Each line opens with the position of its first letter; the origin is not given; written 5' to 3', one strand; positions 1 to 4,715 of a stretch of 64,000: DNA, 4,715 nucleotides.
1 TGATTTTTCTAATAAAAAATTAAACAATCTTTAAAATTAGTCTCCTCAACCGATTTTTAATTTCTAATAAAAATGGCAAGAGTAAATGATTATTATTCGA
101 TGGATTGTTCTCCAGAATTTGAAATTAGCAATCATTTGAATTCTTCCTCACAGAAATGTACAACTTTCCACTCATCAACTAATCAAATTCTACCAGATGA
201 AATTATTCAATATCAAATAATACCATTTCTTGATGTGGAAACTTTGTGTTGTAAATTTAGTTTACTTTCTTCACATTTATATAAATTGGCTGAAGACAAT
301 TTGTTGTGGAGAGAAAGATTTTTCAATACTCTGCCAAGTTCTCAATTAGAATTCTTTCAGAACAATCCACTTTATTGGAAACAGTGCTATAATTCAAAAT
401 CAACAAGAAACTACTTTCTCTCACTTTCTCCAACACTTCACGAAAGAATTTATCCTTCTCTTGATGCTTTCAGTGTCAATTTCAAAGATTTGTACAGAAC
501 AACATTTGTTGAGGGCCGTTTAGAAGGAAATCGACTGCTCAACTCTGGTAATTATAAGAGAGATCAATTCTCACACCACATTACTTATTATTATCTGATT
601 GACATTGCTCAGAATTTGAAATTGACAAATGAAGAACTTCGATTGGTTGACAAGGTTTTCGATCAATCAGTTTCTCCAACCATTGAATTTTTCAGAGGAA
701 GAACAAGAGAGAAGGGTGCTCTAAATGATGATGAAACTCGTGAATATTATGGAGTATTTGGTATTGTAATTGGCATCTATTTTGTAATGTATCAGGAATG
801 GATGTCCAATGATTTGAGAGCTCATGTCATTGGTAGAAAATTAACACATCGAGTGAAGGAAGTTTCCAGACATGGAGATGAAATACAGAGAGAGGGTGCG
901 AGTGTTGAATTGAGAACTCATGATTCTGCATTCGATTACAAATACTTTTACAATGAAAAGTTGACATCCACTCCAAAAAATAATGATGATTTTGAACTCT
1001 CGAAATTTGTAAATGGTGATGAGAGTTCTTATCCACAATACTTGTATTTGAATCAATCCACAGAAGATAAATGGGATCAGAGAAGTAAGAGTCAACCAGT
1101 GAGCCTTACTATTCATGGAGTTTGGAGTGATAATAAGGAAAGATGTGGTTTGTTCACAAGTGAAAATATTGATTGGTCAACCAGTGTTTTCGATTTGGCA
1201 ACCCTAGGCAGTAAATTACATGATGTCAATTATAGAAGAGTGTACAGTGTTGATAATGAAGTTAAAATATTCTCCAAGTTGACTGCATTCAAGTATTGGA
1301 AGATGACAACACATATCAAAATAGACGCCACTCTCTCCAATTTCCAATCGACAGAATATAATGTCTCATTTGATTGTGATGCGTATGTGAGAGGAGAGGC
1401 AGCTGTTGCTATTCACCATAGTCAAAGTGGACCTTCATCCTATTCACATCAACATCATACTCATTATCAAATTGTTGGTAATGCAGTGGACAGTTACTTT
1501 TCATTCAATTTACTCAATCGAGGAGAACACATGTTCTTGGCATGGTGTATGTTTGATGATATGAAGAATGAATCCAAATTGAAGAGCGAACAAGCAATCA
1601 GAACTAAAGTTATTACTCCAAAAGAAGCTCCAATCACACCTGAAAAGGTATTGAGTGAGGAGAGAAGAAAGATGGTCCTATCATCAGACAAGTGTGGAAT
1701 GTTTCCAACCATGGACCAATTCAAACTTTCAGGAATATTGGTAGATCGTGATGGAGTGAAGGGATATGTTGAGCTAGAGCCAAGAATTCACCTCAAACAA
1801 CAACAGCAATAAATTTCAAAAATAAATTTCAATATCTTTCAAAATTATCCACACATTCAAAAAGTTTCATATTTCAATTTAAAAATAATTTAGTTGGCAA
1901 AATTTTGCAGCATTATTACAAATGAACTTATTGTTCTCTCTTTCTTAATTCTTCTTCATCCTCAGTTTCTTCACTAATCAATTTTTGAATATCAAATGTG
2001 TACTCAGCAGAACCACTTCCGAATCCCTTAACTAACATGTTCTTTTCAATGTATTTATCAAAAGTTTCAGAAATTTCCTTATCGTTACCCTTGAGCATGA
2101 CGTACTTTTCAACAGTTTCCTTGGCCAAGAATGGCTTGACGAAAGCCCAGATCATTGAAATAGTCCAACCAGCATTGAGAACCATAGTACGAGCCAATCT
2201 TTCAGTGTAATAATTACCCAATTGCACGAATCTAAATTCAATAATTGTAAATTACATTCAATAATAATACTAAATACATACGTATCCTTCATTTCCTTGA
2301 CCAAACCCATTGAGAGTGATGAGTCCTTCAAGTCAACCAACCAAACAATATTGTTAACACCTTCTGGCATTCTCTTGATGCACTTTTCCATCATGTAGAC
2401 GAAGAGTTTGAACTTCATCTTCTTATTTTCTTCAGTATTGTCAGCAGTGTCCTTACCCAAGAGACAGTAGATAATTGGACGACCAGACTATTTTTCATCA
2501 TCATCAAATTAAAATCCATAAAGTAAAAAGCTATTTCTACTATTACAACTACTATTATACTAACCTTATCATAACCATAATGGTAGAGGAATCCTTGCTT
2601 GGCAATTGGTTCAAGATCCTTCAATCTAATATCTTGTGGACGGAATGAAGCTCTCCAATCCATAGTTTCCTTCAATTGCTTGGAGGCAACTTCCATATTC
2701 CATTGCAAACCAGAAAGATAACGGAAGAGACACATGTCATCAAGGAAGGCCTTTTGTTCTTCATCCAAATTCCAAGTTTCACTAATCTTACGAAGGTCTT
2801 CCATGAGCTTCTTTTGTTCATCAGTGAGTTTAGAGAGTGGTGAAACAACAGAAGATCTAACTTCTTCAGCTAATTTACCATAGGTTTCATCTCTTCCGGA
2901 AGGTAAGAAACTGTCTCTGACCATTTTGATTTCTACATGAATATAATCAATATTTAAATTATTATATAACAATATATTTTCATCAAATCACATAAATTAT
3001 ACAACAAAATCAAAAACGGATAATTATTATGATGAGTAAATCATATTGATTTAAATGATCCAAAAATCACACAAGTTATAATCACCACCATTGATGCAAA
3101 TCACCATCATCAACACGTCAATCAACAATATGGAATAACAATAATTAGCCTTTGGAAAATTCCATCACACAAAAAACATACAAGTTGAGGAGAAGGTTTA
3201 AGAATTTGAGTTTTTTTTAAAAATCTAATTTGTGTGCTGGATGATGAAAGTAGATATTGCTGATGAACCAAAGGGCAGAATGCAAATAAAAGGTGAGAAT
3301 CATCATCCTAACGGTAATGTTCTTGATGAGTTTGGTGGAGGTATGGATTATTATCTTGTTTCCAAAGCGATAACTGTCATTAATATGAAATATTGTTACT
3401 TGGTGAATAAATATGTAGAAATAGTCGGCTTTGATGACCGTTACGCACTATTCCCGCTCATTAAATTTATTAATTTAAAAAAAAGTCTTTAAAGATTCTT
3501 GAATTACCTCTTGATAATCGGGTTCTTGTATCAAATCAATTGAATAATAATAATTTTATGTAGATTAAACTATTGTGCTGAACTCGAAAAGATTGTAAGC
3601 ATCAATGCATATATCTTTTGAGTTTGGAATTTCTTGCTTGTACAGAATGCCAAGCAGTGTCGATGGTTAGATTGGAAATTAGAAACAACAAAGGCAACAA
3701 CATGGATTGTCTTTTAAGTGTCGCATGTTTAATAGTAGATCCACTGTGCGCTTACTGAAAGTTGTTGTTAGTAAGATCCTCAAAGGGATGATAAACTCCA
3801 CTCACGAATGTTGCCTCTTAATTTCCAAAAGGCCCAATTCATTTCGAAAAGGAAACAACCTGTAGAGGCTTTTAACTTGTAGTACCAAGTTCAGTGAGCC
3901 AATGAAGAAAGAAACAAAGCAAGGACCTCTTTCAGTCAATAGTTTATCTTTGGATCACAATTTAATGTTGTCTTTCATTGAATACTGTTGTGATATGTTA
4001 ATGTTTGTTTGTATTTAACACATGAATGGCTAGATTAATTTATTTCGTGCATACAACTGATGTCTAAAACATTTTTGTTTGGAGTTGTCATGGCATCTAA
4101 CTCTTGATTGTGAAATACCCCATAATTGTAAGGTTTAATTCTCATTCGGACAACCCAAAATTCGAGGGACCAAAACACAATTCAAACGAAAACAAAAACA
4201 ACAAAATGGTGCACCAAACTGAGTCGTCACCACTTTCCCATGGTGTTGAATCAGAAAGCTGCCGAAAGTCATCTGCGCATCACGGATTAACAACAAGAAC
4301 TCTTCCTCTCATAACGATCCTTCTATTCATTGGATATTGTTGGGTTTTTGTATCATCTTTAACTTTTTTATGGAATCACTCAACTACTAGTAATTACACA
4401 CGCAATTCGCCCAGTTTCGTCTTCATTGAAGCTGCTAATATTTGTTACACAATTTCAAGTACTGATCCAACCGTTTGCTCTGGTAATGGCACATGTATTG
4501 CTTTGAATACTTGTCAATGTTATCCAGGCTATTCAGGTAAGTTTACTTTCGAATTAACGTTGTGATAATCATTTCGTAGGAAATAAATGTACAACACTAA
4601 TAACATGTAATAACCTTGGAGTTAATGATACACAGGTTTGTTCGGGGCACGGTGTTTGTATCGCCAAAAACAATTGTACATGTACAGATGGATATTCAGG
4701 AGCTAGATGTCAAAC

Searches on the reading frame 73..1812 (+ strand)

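Call 51: search_protein_families(library=pfam, proteins=[window:73-1812:+])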
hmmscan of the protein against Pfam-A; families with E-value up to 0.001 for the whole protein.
window:73-1812:+ (579 aa): 1 family
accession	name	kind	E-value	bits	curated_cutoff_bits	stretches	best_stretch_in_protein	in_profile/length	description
PF12937.12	F-box-like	-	5.3e-05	23.3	24.3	1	40-84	4-46/47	F-box-like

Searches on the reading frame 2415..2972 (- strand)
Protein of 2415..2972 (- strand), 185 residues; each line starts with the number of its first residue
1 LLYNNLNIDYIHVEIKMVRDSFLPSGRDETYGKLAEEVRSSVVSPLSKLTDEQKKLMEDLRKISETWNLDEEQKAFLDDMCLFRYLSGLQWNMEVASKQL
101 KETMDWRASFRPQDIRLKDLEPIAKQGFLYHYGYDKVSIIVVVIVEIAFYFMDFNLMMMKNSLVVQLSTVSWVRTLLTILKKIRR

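Call 51: search_protein_families(library=pfam, proteins=[window:2415-2972:-])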
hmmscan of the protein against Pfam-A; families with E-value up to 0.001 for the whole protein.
window:2415-2972:- (185 aa): 1 family
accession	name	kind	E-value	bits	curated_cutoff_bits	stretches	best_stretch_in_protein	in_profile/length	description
PF03765.21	CRAL_TRIO_N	-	0.00058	20.4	23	1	56-102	8-54/54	CRAL/TRIO, N-terminal domain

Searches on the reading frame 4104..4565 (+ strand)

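Call 51: search_protein_families(library=pfam, proteins=[window:4104-4565:+])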
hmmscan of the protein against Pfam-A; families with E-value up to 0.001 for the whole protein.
window:4104-4565:+ (153 aa): 3 families
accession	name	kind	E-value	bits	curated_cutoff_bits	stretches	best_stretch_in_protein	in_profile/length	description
PF07974.19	EGF_2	-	1.4e-06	29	22.1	1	123-146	6-30/32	EGF-like domain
PF00008.33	EGF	-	2.1e-05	25.1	21.5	1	121-146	4-31/32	EGF-like domain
PF23106.1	EGF_Teneurin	-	0.00012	22.5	24.3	1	124-145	4-24/30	Teneurin-like EGF domain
